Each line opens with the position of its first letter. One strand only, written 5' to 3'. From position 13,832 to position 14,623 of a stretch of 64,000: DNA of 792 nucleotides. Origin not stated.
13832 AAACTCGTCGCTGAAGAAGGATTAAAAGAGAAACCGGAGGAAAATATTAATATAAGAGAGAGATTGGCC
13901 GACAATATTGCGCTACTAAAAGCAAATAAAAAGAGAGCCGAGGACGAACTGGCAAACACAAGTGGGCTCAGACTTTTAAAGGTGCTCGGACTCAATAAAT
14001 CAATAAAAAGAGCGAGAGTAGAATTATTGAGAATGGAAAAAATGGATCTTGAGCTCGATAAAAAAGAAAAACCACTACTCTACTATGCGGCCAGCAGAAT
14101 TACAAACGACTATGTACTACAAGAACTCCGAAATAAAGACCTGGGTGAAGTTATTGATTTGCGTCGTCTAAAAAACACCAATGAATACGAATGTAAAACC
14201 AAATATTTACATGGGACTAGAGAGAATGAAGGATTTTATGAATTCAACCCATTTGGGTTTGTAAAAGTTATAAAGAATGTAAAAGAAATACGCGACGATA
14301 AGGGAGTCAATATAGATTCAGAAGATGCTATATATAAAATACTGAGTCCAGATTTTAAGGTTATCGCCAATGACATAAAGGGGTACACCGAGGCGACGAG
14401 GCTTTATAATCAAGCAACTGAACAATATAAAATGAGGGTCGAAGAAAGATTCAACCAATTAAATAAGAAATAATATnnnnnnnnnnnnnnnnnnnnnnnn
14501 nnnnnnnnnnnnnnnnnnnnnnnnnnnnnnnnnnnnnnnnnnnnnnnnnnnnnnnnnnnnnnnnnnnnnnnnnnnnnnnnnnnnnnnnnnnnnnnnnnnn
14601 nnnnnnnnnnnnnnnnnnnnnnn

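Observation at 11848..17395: Operon of two giant, extremely charged hypothetical proteins (≈860 and 972 aa) behind a textbook promoter, followed by a small DUF5663-type protein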

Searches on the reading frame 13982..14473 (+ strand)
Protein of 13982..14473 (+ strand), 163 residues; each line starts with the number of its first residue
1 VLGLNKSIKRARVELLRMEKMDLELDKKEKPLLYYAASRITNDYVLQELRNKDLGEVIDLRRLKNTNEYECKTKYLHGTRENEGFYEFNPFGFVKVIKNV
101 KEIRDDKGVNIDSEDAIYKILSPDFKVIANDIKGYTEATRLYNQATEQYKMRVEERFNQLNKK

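Call 43: predict_structure(alignment_id=A3)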
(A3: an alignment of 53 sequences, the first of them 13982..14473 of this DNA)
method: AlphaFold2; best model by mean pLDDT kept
length: 163 residues; sequences in the alignment: 53
mean_pLDDT: 95.8   pTM: 0.87
mean pLDDT of the five models: 95.8, 95.5, 95.4, 95.3, 94.5
residues with pLDDT >= 90: 152; 70-90: 10; 50-70: 1; < 50: 0
segments of 3 or more residues with pLDDT < 50: none
pLDDT, mean of each block of 10 residues (from residue 1): 86 96 97 98 97 95 88 96 97 98 97 97 98 98 97 98 90
secondary structure, 60 per line:
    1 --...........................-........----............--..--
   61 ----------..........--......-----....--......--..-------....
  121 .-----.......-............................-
elements in order: H3-29 H31-38 H43-49 E71-80 E83-88 E94-97 H100-103 E117-121 E127-133 H135-162

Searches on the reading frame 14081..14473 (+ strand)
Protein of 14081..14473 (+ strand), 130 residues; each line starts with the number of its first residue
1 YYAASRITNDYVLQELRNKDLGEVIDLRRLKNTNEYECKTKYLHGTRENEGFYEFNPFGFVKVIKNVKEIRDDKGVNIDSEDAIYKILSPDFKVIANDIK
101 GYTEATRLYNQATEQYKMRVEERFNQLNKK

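Call 84: find_related_loci(query=A9, collection=metagenome_contigs, flank=8000)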
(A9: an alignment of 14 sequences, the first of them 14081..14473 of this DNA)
Query A9 (130 aa) in metagenome_contigs; peptide patterns used: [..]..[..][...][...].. (x = any residue, [..] = any of these).
427 stretches matched a pattern; 10 encode a relative of the query (tblastn E <= 1e-3); 10 distinct loci.
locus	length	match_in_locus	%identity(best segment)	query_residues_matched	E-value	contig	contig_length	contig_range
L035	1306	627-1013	47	1-129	3e-32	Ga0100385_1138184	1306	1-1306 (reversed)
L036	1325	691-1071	46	1-129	4e-32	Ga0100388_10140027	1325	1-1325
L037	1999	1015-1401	46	1-129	3e-31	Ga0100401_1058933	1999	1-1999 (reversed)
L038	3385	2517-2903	46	1-129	2e-31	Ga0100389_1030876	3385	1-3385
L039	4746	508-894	46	1-129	4e-31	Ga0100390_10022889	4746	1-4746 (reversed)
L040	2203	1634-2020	46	1-129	6e-31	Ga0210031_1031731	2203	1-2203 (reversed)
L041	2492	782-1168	46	1-129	7e-31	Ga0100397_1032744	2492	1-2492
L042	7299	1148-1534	46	1-129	5e-31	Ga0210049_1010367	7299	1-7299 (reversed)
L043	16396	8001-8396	41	1-130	1e-27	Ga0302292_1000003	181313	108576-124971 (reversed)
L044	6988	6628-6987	45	16-127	5e-27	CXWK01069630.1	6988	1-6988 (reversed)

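Call 85: find_related_loci(query=A9, collection=viral_contigs, flank=5000)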
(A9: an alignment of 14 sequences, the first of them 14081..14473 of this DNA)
Query A9 (130 aa) in viral_contigs; peptide patterns used: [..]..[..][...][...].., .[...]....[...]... (x = any residue, [..] = any of these).
53 stretches matched a pattern, but none encodes a relative of the query by tblastn (E <= 1e-3).

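Call 92: search_solved_structures(query=A9, max_evalue=10)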
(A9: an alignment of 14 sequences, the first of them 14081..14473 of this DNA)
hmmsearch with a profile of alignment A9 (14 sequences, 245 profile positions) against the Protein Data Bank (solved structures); distinct sequences matched with E-value up to 10: 0.
